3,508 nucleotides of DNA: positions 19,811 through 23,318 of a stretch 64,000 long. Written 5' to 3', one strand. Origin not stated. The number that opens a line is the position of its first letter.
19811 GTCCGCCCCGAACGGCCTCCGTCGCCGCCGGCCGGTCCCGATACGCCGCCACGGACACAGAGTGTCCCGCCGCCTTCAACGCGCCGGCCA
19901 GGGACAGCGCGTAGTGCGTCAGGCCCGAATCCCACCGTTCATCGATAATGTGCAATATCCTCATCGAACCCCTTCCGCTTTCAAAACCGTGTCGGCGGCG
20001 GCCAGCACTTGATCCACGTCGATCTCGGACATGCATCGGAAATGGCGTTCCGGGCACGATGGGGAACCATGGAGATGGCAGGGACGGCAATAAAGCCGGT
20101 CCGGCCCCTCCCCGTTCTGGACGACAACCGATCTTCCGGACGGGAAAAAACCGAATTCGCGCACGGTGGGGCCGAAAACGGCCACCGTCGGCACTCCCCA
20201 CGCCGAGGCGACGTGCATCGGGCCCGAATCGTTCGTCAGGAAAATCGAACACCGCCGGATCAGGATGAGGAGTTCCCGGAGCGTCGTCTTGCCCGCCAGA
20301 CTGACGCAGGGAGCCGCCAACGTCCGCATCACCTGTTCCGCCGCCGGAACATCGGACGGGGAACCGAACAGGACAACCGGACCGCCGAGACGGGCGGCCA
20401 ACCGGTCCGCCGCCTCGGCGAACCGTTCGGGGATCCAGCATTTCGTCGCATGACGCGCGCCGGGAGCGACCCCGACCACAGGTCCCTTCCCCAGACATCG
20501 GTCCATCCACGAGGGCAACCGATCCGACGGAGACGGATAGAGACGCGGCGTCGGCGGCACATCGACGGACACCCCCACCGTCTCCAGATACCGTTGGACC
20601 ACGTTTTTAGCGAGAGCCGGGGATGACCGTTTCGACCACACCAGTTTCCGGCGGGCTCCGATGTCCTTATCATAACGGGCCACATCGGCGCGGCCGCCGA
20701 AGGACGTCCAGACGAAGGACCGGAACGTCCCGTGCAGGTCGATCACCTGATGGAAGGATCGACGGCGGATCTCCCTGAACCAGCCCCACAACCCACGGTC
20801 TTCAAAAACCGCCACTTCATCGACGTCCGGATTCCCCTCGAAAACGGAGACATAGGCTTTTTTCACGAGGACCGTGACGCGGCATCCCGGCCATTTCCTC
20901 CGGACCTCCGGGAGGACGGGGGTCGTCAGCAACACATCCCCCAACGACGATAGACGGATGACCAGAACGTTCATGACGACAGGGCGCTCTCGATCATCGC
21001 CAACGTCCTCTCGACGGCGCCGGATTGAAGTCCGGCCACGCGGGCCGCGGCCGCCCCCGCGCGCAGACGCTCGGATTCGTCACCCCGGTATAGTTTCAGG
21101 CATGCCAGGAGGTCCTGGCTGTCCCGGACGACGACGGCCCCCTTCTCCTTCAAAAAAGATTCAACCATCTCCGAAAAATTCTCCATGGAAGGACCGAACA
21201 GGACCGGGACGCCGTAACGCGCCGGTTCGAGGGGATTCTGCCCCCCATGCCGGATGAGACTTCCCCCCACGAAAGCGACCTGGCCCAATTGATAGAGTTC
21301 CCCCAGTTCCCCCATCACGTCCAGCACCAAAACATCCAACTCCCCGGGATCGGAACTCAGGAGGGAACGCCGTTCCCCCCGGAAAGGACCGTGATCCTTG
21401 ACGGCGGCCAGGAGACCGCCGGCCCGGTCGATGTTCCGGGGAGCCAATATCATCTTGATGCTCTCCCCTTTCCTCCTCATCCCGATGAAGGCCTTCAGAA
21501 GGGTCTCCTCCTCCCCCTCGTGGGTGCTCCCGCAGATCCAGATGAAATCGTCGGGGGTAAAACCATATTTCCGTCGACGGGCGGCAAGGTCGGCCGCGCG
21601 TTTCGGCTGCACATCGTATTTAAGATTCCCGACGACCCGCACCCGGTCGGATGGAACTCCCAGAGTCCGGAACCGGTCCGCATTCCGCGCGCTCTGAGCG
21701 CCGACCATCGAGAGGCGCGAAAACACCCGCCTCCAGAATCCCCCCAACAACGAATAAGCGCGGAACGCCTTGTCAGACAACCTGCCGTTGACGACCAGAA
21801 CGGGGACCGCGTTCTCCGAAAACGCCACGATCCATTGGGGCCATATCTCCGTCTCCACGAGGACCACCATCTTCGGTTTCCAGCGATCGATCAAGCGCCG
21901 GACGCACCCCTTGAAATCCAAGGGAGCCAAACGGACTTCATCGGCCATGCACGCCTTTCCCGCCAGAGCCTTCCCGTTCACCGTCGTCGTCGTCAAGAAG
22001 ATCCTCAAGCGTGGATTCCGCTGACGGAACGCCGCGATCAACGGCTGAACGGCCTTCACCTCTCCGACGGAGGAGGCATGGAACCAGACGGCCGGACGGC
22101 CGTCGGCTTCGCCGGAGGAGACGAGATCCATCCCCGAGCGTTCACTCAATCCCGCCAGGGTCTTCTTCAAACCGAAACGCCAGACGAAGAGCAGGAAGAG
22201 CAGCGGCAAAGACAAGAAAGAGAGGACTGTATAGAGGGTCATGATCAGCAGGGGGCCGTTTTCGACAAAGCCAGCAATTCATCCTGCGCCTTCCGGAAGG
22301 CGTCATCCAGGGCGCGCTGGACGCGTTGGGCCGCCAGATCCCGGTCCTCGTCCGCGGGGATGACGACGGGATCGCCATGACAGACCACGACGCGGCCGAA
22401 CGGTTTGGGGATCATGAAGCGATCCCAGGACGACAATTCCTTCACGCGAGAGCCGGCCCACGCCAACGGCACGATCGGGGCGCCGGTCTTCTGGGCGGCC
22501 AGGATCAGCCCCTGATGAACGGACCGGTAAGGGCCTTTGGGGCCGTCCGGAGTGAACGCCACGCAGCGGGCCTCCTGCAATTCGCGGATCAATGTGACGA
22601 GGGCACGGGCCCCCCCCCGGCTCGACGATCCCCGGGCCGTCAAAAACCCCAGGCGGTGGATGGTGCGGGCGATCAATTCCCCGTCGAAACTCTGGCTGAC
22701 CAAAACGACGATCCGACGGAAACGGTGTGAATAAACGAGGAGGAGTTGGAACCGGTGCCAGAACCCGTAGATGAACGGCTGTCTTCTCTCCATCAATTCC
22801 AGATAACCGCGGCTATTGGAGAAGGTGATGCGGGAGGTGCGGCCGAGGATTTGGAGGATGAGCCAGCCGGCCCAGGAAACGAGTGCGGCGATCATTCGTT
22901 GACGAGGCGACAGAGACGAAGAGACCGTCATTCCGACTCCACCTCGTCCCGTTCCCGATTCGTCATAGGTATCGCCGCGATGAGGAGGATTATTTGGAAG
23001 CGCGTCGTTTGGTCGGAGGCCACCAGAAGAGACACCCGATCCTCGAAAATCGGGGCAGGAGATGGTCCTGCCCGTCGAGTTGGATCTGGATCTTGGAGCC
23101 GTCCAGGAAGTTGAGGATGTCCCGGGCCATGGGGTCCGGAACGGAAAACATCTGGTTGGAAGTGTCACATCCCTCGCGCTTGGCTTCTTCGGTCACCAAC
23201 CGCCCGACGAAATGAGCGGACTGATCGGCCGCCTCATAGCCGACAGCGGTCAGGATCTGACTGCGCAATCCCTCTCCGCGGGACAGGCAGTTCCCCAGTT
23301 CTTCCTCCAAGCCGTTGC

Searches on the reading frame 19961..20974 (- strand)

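Call 86: search_protein_families(library=pfam, proteins=[window:19961-20974:-], max_evalue=0.0001)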
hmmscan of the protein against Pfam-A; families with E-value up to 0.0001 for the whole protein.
window:19961-20974:- (337 aa): 1 family
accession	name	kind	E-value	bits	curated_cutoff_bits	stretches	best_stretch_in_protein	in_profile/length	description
PF01075.23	Glyco_transf_9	-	6.9e-32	111.1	22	1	66-274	5-216/247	Glycosyltransferase family 9 (heptosyltransferase)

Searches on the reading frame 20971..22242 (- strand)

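Call 86: search_protein_families(library=pfam, proteins=[window:20971-22242:-], max_evalue=0.0001)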
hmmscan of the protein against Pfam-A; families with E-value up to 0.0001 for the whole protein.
window:20971-22242:- (423 aa): 1 family
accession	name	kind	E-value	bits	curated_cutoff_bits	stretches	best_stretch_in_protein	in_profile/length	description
PF04413.22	Glycos_transf_N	-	7.1e-58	195.5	23.9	1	46-211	13-179/179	3-Deoxy-D-manno-octulosonic-acid transferase (kdotransferase)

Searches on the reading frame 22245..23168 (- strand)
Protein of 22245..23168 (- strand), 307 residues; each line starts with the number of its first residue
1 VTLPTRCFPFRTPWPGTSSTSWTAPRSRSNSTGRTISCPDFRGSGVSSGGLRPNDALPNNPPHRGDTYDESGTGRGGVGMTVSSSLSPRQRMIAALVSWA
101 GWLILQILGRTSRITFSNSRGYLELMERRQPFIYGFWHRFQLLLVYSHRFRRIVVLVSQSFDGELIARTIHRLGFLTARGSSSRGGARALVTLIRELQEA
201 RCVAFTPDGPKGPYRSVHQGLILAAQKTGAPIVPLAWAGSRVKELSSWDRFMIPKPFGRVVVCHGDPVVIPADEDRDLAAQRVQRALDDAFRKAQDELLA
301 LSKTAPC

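Call 86: search_protein_families(library=pfam, proteins=[window:22245-23168:-], max_evalue=0.0001)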
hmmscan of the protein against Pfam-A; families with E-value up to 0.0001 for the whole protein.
window:22245-23168:- (307 aa): 1 family
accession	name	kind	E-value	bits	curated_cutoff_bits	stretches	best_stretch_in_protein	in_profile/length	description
PF04028.18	DUF374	-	2.4e-27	94.8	26.8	1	147-214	2-69/69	Domain of unknown function (DUF374)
